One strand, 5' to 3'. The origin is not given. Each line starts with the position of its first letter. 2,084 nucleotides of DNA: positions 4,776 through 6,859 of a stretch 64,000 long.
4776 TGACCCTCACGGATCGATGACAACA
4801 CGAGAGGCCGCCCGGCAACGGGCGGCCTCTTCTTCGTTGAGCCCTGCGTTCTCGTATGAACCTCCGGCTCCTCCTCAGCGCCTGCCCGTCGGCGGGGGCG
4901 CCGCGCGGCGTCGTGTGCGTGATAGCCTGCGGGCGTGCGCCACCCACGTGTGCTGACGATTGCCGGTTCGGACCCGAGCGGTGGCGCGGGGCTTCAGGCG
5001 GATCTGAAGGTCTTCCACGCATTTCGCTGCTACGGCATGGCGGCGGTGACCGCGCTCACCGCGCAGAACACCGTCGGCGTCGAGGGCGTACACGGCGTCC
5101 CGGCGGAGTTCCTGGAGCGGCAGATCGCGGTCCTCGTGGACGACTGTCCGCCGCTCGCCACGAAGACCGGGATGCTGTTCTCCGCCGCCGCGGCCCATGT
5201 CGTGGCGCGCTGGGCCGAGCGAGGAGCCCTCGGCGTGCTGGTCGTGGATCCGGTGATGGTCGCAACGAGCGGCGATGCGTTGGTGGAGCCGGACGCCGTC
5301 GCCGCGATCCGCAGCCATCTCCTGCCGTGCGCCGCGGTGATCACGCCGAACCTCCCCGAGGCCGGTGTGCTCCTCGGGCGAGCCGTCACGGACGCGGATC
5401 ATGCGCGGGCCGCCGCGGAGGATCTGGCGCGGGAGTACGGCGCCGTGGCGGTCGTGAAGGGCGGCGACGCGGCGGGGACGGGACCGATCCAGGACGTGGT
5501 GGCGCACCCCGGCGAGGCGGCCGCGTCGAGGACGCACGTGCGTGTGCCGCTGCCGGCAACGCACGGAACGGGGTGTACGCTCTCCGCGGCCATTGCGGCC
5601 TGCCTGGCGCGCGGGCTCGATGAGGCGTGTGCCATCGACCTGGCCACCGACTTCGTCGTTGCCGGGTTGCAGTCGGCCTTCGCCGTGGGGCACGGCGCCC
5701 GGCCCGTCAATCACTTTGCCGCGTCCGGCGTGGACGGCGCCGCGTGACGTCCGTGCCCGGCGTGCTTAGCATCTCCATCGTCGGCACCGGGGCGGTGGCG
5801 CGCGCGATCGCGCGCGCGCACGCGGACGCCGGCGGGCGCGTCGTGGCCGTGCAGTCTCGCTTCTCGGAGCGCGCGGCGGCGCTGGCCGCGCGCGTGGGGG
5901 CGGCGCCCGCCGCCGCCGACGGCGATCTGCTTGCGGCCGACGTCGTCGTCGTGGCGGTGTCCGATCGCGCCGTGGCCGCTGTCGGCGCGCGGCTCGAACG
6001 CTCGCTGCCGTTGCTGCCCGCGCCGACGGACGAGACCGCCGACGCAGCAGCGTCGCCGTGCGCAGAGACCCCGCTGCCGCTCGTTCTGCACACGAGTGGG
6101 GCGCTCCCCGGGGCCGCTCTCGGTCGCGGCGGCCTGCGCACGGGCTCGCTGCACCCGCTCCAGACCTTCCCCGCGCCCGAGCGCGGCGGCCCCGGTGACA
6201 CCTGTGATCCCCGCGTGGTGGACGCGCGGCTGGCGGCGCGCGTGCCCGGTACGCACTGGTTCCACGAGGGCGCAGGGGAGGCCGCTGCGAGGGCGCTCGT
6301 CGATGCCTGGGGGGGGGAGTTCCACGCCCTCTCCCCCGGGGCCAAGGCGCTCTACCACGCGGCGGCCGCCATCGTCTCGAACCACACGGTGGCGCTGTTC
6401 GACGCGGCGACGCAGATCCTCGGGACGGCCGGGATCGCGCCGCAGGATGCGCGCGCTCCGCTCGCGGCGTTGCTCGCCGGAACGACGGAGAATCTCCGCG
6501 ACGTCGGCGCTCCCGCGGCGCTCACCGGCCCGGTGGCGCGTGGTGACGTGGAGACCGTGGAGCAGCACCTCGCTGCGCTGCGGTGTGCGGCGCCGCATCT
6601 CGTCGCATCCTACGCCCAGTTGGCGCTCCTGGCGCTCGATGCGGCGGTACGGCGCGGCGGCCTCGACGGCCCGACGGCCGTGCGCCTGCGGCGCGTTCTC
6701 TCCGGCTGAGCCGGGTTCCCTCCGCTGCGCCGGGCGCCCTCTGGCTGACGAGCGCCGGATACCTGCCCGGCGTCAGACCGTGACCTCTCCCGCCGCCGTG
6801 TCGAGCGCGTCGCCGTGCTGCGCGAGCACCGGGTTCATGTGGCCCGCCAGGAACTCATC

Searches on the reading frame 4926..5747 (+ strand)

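Call 12: search_protein_families(library=pfam, proteins=[window:4926-5747:+], max_evalue=0.001)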
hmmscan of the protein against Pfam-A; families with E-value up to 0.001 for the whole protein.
window:4926-5747:+ (273 aa): 3 families
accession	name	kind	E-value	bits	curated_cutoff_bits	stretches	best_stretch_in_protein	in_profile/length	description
PF08543.17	Phos_pyr_kin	-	5e-78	262.3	27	1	16-262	1-246/246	Phosphomethylpyrimidine kinase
PF01256.23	Carb_kinase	-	4.6e-06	26.7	27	1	130-233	107-205/242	NAD(P)H-hydrate dehydratase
PF00294.29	PfkB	-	0.00015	21.7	25.8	1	105-236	160-278/302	pfkB family carbohydrate kinase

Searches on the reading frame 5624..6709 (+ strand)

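Call 12: search_protein_families(library=pfam, proteins=[window:5624-6709:+], max_evalue=0.001)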
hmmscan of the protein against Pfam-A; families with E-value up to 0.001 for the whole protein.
window:5624-6709:+ (361 aa): 3 families
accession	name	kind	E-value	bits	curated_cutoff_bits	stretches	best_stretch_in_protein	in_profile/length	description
PF10728.14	DUF2520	-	2.8e-30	105.1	25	1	218-334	11-122/125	Domain of unknown function (DUF2520)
PF03807.23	F420_oxidored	-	1.7e-08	35.3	21.6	1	50-124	2-79/94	NADP oxidoreductase coenzyme F420-dependent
PF13241.12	NAD_binding_7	-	9.6e-05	23.4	22.1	1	50-124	10-81/104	Putative NAD(P)-binding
